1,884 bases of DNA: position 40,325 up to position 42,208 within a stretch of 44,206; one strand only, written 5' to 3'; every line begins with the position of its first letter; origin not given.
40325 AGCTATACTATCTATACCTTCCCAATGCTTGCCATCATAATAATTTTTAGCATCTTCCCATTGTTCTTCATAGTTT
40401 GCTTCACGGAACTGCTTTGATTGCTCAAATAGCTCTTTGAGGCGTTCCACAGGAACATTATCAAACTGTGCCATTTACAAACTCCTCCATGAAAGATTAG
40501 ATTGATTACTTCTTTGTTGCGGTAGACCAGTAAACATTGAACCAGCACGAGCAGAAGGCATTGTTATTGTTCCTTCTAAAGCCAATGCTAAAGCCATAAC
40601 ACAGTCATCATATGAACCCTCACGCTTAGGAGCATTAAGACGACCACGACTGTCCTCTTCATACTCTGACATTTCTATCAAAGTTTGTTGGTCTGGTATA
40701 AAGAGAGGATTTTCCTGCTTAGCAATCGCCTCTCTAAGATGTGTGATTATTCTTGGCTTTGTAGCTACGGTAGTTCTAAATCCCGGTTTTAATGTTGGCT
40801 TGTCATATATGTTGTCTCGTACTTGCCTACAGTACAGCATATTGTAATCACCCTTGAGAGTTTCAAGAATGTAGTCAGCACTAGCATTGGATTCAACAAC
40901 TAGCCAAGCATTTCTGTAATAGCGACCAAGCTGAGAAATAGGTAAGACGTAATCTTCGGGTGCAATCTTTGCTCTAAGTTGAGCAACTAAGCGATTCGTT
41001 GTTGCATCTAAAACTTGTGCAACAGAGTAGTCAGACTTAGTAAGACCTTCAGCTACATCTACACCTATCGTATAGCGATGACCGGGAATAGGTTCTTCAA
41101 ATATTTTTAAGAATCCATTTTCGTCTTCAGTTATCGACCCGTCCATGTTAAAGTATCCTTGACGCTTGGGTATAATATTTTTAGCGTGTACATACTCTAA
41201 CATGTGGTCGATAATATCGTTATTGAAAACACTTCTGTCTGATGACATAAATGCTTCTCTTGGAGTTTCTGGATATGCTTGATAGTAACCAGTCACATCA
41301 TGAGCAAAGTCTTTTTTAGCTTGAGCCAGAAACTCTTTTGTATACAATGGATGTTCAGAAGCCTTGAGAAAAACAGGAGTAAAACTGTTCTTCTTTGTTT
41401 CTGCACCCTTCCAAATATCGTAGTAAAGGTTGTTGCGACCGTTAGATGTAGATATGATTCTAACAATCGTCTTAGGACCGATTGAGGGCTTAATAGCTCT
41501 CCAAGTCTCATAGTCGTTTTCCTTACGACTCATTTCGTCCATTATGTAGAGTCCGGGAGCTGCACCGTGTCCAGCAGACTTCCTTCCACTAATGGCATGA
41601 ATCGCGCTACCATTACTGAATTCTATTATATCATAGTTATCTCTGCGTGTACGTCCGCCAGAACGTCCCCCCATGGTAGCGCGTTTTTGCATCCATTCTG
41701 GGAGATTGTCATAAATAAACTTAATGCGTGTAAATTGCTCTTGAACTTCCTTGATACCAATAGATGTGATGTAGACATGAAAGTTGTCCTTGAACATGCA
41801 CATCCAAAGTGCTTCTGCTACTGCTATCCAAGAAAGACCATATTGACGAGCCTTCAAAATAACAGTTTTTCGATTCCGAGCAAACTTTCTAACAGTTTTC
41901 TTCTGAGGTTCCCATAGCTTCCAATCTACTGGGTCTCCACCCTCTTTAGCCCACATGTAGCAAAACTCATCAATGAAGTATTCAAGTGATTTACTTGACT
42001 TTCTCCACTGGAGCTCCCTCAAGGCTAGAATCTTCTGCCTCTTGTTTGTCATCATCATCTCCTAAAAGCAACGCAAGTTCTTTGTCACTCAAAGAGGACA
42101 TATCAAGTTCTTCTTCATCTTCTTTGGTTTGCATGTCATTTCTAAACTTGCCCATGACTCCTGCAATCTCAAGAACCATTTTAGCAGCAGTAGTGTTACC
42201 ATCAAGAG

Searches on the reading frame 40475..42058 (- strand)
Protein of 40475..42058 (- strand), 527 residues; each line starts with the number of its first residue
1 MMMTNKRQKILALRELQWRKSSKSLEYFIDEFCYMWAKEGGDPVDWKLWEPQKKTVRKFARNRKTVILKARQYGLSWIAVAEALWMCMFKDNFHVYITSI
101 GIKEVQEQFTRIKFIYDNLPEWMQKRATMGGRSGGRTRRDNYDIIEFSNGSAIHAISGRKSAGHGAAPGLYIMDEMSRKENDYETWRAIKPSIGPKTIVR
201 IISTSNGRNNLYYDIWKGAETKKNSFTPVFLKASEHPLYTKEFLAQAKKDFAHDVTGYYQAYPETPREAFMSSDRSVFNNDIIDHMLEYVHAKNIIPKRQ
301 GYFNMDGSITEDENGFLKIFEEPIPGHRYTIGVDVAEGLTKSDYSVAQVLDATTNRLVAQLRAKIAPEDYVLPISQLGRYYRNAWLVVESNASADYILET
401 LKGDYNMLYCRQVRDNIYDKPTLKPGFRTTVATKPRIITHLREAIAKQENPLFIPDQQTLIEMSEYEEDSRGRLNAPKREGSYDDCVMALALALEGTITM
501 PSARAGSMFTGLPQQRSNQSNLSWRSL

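Call 21: find_related_loci(query=window:40475-42058:-, collection=viral_contigs, flank=10000)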
Query window:40475-42058:- (527 aa) in viral_contigs; peptide patterns used: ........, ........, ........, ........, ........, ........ (x = any residue, [..] = any of these).
2 stretches matched a pattern, but none encodes a relative of the query by tblastn (E <= 1e-3).

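Call 23: find_homologous_proteins(query=window:40475-42058:-, max_evalue=1e-10)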
Query window:40475-42058:- (527 aa): 277 proteins with E <= 1e-10 among 8000 candidates; the best 120 are listed.
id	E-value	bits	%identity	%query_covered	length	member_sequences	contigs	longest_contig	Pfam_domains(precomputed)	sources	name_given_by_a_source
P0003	0.0e+0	1142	100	94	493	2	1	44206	PF03237.22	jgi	-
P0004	2.0e-173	596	53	100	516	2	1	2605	-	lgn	-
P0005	1.7e-157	544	50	98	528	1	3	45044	-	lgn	-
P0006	1.2e-156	541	46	100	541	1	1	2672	-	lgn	-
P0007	2.3e-155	537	49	98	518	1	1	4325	-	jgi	jgi:hypothetical protein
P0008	9.0e-155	535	47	98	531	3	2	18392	-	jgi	jgi:hypothetical protein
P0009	4.8e-152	526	49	93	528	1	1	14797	-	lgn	-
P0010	2.9e-151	523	48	95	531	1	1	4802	-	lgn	-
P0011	5.2e-150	519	48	97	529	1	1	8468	PF03237.22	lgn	-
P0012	8.2e-150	518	50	92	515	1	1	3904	PF03237.22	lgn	-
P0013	1.1e-149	518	47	99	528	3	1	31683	-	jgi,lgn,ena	-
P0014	8.9e-148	512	47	98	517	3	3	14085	-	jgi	-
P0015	9.8e-148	512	49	94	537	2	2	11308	PF03237.22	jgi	-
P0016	6.8e-147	509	45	100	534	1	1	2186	-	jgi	jgi:hypothetical protein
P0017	2.6e-144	500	46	98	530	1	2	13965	-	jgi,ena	-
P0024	6.9e-138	479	47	95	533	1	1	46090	PF03237.22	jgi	jgi:hypothetical protein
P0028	2.3e-133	464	45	97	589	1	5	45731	PF03237.22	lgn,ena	-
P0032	3.2e-126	441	47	86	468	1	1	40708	-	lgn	-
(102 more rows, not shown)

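Call 24: find_encoding_contigs(protein=P0005, flank=10000, max_places=2)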
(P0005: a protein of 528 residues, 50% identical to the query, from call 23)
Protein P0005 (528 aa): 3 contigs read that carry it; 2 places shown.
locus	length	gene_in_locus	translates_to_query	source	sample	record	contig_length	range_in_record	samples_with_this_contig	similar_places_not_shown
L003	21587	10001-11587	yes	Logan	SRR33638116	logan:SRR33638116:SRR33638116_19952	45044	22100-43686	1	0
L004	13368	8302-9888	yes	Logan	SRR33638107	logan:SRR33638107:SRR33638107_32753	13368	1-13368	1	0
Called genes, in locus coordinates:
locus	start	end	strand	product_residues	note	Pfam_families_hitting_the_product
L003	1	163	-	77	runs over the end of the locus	-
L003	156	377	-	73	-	-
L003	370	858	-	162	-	-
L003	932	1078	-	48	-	-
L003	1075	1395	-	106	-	-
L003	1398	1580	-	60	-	-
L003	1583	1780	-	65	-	-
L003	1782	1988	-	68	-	-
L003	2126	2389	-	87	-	-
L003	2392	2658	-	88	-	-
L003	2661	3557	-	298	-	PF08401:ArdcN, PF18818:MPTase-PolyVal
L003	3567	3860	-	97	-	-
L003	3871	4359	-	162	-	-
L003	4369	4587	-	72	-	-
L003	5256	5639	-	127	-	-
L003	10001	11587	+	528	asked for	-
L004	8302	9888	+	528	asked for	-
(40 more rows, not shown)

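Call 25: find_encoding_contigs(protein=P0024, flank=10000, max_places=2)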
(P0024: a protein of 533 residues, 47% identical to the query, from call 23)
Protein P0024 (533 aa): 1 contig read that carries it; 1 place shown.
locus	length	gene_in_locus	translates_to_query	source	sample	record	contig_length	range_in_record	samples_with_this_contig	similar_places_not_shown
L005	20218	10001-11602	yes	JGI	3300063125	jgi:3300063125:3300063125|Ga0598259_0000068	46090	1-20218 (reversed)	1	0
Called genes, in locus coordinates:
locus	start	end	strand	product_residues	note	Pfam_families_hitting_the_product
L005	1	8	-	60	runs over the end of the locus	-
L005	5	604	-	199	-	-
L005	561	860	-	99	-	-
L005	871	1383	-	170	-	-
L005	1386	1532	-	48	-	-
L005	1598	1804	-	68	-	-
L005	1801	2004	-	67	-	-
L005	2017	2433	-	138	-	-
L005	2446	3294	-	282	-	PF23822:DUF7192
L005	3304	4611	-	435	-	PF07728:AAA_5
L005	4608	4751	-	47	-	-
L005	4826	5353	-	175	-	-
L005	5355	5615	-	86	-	-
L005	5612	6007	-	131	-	-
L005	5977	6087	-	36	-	-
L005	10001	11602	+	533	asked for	PF03237:Terminase_6N (weak)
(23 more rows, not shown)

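Call 26: find_encoding_contigs(protein=P0028, flank=10000, max_places=2)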
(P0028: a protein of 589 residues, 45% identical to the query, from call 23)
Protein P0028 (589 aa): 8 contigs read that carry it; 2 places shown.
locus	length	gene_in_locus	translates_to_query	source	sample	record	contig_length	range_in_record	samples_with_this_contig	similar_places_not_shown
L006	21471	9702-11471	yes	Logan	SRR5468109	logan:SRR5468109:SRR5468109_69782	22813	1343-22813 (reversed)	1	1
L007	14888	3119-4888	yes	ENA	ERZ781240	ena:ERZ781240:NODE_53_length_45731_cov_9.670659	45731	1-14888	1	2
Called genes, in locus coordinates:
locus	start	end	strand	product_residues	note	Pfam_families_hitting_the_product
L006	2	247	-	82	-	?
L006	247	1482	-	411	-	PF07728:AAA_5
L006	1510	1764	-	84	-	-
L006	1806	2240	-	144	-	-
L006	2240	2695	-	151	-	-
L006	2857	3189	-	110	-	-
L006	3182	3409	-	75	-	-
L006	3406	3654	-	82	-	-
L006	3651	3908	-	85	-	-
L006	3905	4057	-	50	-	-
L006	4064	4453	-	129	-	-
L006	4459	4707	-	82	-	-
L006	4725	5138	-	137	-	-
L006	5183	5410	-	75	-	-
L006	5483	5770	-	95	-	-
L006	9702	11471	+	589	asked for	PF03237:Terminase_6N (weak)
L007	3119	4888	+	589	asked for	PF03237:Terminase_6N (weak)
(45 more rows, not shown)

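Call 27: find_encoding_contigs(protein=P0032, flank=10000, max_places=2)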
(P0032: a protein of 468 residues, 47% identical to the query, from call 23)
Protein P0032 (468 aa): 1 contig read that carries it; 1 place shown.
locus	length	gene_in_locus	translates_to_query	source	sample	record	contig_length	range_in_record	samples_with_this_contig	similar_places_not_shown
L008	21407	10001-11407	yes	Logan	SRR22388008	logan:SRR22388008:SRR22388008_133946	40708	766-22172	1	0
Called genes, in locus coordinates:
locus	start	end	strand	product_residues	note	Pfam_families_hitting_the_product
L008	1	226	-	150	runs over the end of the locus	-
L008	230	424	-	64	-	-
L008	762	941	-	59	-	-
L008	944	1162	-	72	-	-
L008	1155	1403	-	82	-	-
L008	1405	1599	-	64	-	-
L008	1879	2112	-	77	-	-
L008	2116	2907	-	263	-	-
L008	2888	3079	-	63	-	-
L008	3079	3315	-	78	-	-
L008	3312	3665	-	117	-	-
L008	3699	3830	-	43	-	-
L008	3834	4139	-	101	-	PF27050:Phage_P22_Y8K6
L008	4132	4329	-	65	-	-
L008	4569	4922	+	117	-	-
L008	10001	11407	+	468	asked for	-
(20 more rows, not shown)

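Call 41: find_related_loci(query=A1, collection=viral_contigs, flank=10000)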
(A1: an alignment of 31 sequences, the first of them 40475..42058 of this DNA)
Query A1 (527 aa) in viral_contigs; peptide patterns used: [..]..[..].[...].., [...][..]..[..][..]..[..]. (x = any residue, [..] = any of these).
487 stretches matched a pattern; 442 encode a relative of the query (tblastn E <= 1e-3); the best 80 are kept; 80 distinct loci.
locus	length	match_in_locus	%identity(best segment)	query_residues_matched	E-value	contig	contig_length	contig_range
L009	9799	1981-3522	47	8-527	3e-156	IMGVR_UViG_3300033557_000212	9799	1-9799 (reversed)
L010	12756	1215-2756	47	8-527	4e-156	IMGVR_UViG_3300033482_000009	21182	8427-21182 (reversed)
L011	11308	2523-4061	49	9-504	2e-155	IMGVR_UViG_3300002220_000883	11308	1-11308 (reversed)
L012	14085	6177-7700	47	12-527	3e-154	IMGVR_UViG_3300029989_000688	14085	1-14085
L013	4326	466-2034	46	12-527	5e-157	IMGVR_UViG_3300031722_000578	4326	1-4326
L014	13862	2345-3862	47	11-516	4e-151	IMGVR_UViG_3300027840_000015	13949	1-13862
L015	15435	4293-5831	45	8-527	1e-143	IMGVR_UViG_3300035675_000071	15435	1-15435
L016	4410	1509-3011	44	17-527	2e-143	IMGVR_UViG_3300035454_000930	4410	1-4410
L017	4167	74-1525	44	15-501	3e-140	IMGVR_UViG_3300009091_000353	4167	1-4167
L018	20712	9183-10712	45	1-501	8e-137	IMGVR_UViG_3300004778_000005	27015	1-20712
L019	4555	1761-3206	44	17-501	1e-138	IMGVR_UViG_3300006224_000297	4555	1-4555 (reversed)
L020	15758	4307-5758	42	15-501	3e-127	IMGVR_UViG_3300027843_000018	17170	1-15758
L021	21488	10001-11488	39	11-494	3e-111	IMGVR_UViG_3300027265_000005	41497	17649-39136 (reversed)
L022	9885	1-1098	45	160-527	7e-100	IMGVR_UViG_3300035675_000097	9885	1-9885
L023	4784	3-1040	42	193-527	2e-78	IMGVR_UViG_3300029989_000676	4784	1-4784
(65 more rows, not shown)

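Call 42: find_related_loci(query=A1, collection=genome_contigs, flank=10000)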
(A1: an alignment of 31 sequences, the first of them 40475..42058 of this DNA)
Query A1 (527 aa) in genome_contigs; peptide patterns used: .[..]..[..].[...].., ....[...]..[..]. (x = any residue, [..] = any of these).
88 stretches matched a pattern; 59 encode a relative of the query (tblastn E <= 1e-3); 59 distinct loci.
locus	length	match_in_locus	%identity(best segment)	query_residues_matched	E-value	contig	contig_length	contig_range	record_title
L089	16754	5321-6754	29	3-494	1e-41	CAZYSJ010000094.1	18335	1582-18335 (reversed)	MAG TPA_asm: uncultured Caldilineaceae bacterium isolate binchicken_co43_294 genome assembly, contig: NODE_5439_length_1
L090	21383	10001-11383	28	17-494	1e-40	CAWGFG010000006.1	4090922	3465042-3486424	MAG: uncultured Chloroflexia bacterium isolate MFD05684.bin.1.65 genome assembly, contig: contig_6231, whole genome shot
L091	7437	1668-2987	26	17-485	2e-40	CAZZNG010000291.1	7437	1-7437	MAG TPA_asm: uncultured Litorilinea sp. isolate SRP263527_co1_235 genome assembly, contig: NODE_8883_length_7437_cov_6.6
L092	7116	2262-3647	27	2-504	4e-40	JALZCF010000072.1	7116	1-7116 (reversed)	MAG: Chloroflexota bacterium isolate NAM bin18 SC8792-94_k127_325101, whole genome shotgun sequence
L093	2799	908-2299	27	16-485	5e-40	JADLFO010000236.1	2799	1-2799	MAG: Caldilineaceae bacterium isolate SJ384 c_000000785461, whole genome shotgun sequence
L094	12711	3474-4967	27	18-497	1e-39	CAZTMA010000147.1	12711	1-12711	MAG TPA_asm: uncultured Anaerolineales bacterium isolate SRP239243_co1_342 genome assembly, contig: NODE_8521_length_127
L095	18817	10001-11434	28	16-494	5e-38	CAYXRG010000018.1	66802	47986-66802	MAG TPA_asm: uncultured Caldilineaceae bacterium isolate SRP241326_co3_338 genome assembly, contig: NODE_721_length_6680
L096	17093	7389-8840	27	18-494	7e-38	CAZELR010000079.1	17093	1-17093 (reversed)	MAG TPA_asm: uncultured Anaerolineales bacterium isolate binchicken_co115_154 genome assembly, contig: NODE_5297_length_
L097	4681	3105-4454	27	18-485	5e-38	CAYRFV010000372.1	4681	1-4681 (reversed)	MAG TPA_asm: uncultured Anaerolineales bacterium isolate binchicken_co274_116 genome assembly, contig: NODE_43106_length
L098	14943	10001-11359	27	20-501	4e-37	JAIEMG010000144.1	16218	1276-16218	MAG: Gemmataceae bacterium isolate co.spades.CONCOCT.2.5kb_030 c_000000000224, whole genome shotgun sequence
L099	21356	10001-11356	27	28-497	2e-35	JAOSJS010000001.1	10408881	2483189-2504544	MAG: Ardenticatenaceae bacterium isolate FR_9 contig_134_pilon, whole genome shotgun sequence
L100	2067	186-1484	25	17-485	5e-36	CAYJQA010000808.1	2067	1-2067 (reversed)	MAG TPA_asm: uncultured Litorilinea sp. isolate ERP124720_co1_131 genome assembly, contig: NODE_62685_length_2067_cov_3.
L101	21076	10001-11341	27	17-494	3e-35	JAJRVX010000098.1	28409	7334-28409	MAG: Chloroflexota bacterium isolate Dive96_bin10.82 k141_993003, whole genome shotgun sequence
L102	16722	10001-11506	25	14-494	3e-35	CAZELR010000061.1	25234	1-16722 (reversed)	MAG TPA_asm: uncultured Anaerolineales bacterium isolate binchicken_co115_154 genome assembly, contig: NODE_3238_length_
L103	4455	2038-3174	27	12-403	1e-34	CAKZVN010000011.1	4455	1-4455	MAG: uncultured Litorilinea sp. isolate N1_Bin_METABAT__82_1 genome assembly, contig: c_000000059947, whole genome shotg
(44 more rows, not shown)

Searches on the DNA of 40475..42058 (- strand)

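Call 31: search_rna_families(sources=[L003, L005, L006, L008], threshold=gathering)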
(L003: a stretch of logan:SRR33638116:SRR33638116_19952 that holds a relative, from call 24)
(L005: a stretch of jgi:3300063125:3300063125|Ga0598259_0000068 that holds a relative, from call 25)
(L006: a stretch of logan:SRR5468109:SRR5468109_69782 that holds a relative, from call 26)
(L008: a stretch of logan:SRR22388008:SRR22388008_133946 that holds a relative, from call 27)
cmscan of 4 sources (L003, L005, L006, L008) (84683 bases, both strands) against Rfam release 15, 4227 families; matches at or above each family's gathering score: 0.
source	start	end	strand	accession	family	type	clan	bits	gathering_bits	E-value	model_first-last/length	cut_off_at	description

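Call 106: search_rna_families(sources=[L003, L008, L012], threshold=evalue, max_evalue=1)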
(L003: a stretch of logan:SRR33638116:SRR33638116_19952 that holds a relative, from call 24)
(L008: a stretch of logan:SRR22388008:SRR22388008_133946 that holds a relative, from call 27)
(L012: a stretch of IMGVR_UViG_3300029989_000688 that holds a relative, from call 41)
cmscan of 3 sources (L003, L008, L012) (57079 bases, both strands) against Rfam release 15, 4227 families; matches with E-value up to 1: 11.
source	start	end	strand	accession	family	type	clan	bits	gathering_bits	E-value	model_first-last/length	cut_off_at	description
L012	3717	3789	+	RF00005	tRNA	Gene; tRNA;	CL00001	66.8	29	2.2e-12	1-71/71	no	tRNA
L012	3801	3874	+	RF00005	tRNA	Gene; tRNA;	CL00001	63.7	29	1.5e-11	1-71/71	no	tRNA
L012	4384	4455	+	RF00005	tRNA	Gene; tRNA;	CL00001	59.5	29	2.2e-10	1-71/71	no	tRNA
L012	3503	3575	+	RF00005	tRNA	Gene; tRNA;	CL00001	57.1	29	1e-09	1-71/71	no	tRNA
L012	4306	4377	+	RF00005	tRNA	Gene; tRNA;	CL00001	56.6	29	1.4e-09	1-71/71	no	tRNA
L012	3879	3950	+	RF00005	tRNA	Gene; tRNA;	CL00001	56.1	29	1.9e-09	1-71/71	no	tRNA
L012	3629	3710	+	RF00005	tRNA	Gene; tRNA;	CL00001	53.8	29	8.2e-09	1-71/71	no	tRNA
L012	4083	4153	+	RF00005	tRNA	Gene; tRNA;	CL00001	46.7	29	7.3e-07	1-71/71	no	tRNA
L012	4230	4301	+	RF00005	tRNA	Gene; tRNA;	CL00001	45.2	29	1.9e-06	1-71/71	no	tRNA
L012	3426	3498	+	RF00005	tRNA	Gene; tRNA;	CL00001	44.3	29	3.3e-06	1-71/71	no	tRNA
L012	4468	4538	+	RF00005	tRNA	Gene; tRNA;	CL00001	41.7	29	1.7e-05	1-71/71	no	tRNA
